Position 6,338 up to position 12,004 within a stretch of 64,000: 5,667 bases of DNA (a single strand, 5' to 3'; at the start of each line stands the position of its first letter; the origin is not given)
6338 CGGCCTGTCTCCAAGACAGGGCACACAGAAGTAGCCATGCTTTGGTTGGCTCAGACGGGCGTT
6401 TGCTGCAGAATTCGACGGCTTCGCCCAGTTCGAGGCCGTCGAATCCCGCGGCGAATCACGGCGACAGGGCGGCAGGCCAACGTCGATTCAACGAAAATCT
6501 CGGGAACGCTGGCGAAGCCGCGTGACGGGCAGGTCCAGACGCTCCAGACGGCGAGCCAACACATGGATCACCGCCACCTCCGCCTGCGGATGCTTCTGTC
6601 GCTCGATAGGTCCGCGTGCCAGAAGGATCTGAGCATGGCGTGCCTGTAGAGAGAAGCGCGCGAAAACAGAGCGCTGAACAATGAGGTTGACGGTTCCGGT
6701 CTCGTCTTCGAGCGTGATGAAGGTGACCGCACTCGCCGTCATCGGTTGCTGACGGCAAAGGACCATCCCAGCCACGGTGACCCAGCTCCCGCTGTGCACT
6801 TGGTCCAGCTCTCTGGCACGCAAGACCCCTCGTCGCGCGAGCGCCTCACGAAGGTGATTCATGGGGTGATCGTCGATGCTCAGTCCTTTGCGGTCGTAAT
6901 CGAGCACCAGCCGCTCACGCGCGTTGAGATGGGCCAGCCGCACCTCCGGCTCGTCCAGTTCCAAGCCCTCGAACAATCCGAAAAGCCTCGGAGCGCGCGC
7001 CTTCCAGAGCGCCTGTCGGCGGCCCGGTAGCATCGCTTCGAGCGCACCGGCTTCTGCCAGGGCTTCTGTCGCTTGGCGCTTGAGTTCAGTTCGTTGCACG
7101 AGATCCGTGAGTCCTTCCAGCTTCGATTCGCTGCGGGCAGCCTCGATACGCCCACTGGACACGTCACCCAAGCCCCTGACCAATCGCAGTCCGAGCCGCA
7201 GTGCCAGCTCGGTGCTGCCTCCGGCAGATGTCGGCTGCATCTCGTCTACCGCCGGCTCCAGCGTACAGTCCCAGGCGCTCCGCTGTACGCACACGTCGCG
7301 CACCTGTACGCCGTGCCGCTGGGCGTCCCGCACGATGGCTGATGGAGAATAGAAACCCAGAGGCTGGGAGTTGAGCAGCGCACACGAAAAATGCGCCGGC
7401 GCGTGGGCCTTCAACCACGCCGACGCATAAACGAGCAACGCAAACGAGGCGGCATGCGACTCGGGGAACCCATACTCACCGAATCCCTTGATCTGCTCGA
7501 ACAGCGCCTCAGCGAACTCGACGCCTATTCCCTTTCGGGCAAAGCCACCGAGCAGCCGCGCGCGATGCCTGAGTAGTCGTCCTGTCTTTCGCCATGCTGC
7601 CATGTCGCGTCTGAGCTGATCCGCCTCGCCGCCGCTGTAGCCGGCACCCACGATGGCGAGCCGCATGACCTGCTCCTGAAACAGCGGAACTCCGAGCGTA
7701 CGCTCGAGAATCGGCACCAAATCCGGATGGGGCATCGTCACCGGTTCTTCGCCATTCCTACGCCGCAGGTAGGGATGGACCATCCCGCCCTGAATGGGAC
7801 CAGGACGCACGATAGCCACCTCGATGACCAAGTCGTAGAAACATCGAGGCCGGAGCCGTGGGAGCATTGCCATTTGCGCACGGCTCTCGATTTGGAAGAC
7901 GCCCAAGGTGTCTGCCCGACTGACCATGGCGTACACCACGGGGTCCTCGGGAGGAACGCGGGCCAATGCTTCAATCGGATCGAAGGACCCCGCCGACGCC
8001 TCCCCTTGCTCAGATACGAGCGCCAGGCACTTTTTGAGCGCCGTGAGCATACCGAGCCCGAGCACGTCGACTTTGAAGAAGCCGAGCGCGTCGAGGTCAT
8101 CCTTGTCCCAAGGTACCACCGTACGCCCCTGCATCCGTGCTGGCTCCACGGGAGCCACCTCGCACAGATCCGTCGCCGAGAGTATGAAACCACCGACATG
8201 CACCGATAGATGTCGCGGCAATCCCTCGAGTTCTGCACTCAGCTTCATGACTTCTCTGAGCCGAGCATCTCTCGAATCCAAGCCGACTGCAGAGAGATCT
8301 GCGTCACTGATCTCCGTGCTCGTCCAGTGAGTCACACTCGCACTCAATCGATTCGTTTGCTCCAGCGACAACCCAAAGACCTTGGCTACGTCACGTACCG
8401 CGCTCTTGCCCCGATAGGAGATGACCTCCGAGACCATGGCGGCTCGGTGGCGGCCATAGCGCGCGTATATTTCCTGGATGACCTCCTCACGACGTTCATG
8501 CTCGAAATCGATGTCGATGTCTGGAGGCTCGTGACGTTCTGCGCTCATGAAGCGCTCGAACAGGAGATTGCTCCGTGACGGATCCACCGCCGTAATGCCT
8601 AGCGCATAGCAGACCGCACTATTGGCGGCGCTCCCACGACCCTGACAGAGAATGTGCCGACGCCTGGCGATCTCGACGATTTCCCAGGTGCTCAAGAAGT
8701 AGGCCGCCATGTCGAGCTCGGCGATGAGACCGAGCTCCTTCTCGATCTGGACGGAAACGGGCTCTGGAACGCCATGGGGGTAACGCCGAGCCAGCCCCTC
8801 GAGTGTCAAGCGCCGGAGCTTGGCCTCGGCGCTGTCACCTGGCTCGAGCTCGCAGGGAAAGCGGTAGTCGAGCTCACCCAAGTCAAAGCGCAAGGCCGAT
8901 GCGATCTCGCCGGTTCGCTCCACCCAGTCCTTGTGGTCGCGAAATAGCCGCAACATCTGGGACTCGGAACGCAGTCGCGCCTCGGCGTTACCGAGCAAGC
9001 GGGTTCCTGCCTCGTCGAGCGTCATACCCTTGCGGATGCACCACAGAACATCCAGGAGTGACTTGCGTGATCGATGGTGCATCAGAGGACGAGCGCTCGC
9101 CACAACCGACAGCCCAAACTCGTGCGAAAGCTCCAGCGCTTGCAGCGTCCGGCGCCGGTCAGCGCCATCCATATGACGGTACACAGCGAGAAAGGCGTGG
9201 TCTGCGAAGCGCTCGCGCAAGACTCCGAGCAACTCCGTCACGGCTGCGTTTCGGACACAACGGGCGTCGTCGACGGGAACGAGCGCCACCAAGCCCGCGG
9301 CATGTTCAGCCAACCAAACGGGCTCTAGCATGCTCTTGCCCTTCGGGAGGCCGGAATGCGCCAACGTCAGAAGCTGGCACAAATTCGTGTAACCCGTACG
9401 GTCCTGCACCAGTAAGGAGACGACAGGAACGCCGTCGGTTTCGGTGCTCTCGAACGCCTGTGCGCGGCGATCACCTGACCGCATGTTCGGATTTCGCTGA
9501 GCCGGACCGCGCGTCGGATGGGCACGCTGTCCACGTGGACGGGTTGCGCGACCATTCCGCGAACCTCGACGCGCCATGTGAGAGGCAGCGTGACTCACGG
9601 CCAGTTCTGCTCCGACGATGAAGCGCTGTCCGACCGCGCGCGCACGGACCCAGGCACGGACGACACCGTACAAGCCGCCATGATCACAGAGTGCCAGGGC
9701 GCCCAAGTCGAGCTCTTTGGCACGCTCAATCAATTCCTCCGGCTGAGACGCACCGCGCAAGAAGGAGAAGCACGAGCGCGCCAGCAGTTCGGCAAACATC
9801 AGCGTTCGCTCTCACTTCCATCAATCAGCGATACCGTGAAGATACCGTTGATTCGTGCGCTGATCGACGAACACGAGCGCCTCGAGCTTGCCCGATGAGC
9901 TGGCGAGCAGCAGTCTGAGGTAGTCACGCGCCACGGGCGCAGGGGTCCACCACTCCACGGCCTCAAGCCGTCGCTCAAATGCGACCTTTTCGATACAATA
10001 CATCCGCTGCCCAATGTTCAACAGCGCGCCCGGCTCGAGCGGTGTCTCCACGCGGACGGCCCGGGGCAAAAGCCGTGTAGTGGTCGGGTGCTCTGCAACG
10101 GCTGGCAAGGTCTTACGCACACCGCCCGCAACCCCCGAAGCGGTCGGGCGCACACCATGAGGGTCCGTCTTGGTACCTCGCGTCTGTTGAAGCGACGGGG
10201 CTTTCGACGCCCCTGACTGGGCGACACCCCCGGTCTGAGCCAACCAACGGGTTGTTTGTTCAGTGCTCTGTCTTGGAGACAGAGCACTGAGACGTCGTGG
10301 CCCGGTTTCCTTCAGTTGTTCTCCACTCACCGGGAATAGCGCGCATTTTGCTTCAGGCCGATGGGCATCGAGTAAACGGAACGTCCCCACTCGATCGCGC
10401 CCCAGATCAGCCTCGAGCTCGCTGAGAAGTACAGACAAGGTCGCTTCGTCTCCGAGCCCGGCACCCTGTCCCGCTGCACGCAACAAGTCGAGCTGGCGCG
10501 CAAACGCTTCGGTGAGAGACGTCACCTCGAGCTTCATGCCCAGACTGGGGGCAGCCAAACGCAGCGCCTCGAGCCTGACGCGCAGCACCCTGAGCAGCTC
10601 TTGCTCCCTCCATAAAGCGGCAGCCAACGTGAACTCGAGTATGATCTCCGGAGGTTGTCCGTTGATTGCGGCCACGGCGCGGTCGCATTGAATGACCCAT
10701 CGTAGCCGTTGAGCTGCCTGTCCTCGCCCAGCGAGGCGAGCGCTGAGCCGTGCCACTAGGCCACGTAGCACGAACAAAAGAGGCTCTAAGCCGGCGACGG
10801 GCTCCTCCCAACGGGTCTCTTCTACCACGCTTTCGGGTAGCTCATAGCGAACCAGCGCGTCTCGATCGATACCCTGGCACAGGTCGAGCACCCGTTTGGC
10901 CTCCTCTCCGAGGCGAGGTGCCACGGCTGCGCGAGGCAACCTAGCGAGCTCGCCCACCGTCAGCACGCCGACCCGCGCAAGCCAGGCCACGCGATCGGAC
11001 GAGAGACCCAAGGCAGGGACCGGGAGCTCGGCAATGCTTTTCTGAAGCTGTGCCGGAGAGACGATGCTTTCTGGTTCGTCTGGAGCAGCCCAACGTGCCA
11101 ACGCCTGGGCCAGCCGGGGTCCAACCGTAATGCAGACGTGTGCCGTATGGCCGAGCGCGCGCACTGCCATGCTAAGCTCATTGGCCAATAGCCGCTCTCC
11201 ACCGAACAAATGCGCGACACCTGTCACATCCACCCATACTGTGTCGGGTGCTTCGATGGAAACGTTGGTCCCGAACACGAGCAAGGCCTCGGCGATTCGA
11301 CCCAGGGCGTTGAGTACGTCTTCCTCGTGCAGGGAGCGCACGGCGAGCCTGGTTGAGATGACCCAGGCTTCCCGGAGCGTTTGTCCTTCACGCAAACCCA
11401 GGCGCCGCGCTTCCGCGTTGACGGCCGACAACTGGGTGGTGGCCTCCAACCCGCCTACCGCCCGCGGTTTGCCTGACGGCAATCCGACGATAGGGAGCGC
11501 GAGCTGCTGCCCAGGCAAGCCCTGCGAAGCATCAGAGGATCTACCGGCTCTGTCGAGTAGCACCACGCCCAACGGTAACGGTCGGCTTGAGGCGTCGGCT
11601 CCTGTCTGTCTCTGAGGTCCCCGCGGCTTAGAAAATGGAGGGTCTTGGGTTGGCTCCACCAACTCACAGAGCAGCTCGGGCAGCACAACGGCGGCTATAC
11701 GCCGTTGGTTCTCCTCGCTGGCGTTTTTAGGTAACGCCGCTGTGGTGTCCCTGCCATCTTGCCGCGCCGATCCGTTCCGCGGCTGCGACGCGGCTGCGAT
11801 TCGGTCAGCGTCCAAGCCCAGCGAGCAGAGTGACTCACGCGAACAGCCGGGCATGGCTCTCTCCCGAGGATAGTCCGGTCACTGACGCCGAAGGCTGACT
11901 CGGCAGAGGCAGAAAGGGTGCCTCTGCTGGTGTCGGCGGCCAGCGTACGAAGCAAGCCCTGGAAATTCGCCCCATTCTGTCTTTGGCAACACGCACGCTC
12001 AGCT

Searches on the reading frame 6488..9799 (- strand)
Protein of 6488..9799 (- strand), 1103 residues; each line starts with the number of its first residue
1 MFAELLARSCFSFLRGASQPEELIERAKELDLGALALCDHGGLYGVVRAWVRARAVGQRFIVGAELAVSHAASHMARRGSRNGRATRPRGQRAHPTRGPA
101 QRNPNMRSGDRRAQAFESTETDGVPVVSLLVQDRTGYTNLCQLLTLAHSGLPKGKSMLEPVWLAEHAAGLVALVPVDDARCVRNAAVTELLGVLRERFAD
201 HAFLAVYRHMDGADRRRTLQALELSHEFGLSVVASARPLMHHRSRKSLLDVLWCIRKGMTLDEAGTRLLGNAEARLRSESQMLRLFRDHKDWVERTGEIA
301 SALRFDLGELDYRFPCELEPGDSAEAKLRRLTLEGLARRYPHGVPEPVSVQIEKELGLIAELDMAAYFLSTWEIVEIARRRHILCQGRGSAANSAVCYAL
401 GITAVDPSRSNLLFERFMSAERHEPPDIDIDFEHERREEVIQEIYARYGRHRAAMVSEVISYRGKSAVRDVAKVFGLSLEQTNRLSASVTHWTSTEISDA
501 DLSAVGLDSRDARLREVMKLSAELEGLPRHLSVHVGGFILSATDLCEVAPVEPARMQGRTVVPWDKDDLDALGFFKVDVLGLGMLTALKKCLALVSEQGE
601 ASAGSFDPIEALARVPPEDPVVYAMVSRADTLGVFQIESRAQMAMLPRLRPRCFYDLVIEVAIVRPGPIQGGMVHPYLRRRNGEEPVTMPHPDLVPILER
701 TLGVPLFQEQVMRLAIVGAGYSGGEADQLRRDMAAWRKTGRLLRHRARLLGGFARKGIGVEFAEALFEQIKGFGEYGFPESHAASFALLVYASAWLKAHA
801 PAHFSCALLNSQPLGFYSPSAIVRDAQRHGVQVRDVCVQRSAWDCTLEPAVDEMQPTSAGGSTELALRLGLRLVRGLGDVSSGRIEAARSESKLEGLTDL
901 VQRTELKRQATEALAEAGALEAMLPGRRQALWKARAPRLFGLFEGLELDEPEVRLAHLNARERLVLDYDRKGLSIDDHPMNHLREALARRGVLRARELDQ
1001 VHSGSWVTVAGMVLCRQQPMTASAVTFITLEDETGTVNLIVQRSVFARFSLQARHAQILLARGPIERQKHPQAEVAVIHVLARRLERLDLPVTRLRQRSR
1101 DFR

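Call 56: search_protein_families(library=pfam, proteins=[window:6488-9799:-], max_evalue=0.001)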
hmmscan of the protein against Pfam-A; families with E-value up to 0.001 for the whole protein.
window:6488-9799:- (1103 aa): 5 families
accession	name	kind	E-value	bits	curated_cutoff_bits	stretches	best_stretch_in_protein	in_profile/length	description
PF07733.18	DNA_pol3_alpha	-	9.1e-83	278.3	23.9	1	327-581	2-260/260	Bacterial DNA polymerase III alpha NTPase domain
PF17657.6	DNA_pol3_finger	-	1.7e-52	177.5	22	1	584-756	1-165/166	Bacterial DNA polymerase III alpha subunit finger domain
PF14579.12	HHH_6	-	1.5e-16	60.8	25.6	1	830-930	1-90/90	Helix-hairpin-helix motif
PF02811.25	PHP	-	1.6e-16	61.5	26.4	1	8-175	5-123/164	PHP domain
PF01336.31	tRNA_anti-codon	-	7.9e-06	26.2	27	1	1007-1075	1-67/75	OB-fold nucleic acid binding domain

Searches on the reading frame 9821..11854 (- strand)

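Call 56: search_protein_families(library=pfam, proteins=[window:9821-11854:-], max_evalue=0.001)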
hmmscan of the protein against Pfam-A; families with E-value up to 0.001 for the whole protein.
window:9821-11854:- (677 aa): 1 family
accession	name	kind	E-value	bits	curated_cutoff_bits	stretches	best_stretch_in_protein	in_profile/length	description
PF00817.25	IMS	-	1.4e-10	41.8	23.2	1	127-235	19-128/148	impB/mucB/samB family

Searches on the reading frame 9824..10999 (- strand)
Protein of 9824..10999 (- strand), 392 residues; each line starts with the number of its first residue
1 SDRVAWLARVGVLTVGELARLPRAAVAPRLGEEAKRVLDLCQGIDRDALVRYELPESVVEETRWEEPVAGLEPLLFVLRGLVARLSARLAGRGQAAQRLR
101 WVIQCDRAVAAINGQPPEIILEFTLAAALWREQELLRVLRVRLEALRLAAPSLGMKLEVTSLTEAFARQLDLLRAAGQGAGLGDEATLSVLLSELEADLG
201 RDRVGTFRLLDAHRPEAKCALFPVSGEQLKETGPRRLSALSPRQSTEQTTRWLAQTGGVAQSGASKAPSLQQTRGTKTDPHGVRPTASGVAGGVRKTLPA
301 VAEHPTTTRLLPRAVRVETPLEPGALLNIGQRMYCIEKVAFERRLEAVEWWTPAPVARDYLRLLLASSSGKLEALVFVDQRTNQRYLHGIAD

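Call 60: find_homologous_proteins(query=window:9824-10999:-, max_evalue=1e-20)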
Query window:9824-10999:- (392 aa): 152 proteins with E <= 1e-20 among 8000 candidates; the best 120 are listed.
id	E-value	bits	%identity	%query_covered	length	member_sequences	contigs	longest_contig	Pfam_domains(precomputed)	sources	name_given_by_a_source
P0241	3.8e-247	837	100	100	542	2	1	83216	PF00817.26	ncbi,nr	ncbi:MAG: DNA polymerase Y family protein [Polyangiaceae bacterium]|nr:DNA polymerase Y family prote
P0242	2.9e-192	657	82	100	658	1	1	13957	PF00817.26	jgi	jgi:protein ImuB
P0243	2.1e-175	601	77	100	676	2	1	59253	PF00817.26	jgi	jgi:protein ImuB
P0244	8.3e-174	596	77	100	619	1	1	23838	PF00817.26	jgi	jgi:protein ImuB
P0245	1.9e-154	532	70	100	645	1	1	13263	PF00817.26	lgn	-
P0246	6.7e-112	392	54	100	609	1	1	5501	PF11799.14,PF00817.26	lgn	-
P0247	1.9e-111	391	54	100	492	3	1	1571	PF11799.14,PF00817.26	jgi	jgi:protein ImuB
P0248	1.5e-95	339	49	100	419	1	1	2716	-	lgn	-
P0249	2.7e-95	338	49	100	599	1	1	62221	PF00817.26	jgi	jgi:protein ImuB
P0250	4.5e-91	324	48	100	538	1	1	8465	PF00817.26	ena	-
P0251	3.9e-89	318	47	100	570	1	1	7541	PF00817.26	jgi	jgi:protein ImuB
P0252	4.5e-89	317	47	100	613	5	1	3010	PF00817.26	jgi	jgi:protein ImuB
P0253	4.7e-89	317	48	100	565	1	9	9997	PF00817.26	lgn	-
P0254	3.0e-88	315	47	100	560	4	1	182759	PF00817.26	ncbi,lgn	ncbi:MAG: DNA polymerase Y family protein [Polyangiaceae bacterium]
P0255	3.0e-87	311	46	100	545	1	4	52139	PF00817.26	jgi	jgi:protein ImuB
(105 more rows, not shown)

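Call 62: find_encoding_contigs(protein=P0242, flank=10000, max_places=3)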
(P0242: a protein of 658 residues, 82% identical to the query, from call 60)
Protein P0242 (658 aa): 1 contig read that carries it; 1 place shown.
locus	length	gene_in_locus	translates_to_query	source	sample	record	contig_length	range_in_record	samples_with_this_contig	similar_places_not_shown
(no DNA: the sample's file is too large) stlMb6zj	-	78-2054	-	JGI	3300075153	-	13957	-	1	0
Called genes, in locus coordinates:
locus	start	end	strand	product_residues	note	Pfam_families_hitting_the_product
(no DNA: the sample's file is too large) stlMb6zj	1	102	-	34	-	?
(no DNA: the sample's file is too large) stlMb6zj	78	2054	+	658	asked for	PF00817:IMS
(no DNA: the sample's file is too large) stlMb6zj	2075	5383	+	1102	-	PF02811:PHP, PF07733:DNA_pol3_alpha, PF17657:DNA_pol3_finger, PF14579:HHH_6, PF01336:tRNA_anti-codon (weak)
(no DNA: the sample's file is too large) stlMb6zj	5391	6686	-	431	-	PF22020:RlmL_1st, PF02926:THUMP, PF01170:UPF0020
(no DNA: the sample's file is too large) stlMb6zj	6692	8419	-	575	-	PF02310:B12-binding, PF04055:Radical_SAM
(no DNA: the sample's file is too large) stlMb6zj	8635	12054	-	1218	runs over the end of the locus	PF02463:SMC_N, PF13175:AAA_15, PF13304:AAA_21 (weak), PF13476:AAA_23, PF06470:SMC_hinge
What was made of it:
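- Tried and rejected: This relative shares the imuB insertion, but its DNA could not be fetched (call 62).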

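Call 63: find_encoding_contigs(protein=P0243, flank=10000, max_places=3)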
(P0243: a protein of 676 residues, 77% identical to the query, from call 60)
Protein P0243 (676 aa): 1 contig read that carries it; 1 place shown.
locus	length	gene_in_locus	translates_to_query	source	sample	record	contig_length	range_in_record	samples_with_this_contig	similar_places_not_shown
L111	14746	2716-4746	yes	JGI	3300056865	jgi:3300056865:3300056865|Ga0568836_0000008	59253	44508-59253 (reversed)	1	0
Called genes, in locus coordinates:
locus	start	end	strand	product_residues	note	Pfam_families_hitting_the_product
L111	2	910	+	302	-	?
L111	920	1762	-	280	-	-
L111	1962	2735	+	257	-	-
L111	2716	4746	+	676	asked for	PF00817:IMS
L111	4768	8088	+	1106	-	PF02811:PHP, PF07733:DNA_pol3_alpha, PF17657:DNA_pol3_finger, PF14579:HHH_6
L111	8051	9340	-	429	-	PF22020:RlmL_1st, PF02926:THUMP, PF01170:UPF0020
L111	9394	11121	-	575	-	PF02310:B12-binding, PF04055:Radical_SAM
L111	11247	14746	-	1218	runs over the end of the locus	PF02463:SMC_N, PF13175:AAA_15, PF13304:AAA_21 (weak), PF13476:AAA_23, PF06470:SMC_hinge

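Call 64: find_encoding_contigs(protein=P0244, flank=10000, max_places=3)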
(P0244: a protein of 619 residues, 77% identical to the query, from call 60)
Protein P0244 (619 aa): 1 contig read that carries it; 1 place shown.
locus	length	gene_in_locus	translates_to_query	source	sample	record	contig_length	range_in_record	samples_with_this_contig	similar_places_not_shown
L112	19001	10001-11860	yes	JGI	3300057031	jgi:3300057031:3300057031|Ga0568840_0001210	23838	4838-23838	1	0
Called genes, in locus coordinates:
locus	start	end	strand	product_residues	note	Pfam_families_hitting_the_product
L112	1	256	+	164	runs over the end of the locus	PF02482:Ribosomal_S30AE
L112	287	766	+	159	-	PF00359:PTS_EIIA_2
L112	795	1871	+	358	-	PF02603:Hpr_kinase_N, PF07475:Hpr_kinase_C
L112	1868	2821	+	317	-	PF03668:RapZ-like_N, PF22740:PapZ_C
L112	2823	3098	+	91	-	PF00381:PTS-HPr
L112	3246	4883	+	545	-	PF05524:PEP-utilisers_N, PF00391:PEP-utilizers, PF02896:PEP-utilizers_C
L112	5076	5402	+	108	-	PF00312:Ribosomal_S15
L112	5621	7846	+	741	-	PF01138:RNase_PH, PF03725:RNase_PH_C, PF03726:PNPase, PF01138:RNase_PH, PF00013:KH_1, PF00575:S1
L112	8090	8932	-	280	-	-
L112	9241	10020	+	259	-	PF00154:RecA_N (weak)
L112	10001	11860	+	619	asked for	PF00817:IMS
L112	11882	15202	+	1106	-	PF02811:PHP, PF07733:DNA_pol3_alpha, PF17657:DNA_pol3_finger, PF14579:HHH_6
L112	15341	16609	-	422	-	PF22020:RlmL_1st, PF02926:THUMP, PF01170:UPF0020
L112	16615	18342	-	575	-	PF02310:B12-binding, PF04055:Radical_SAM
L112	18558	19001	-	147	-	?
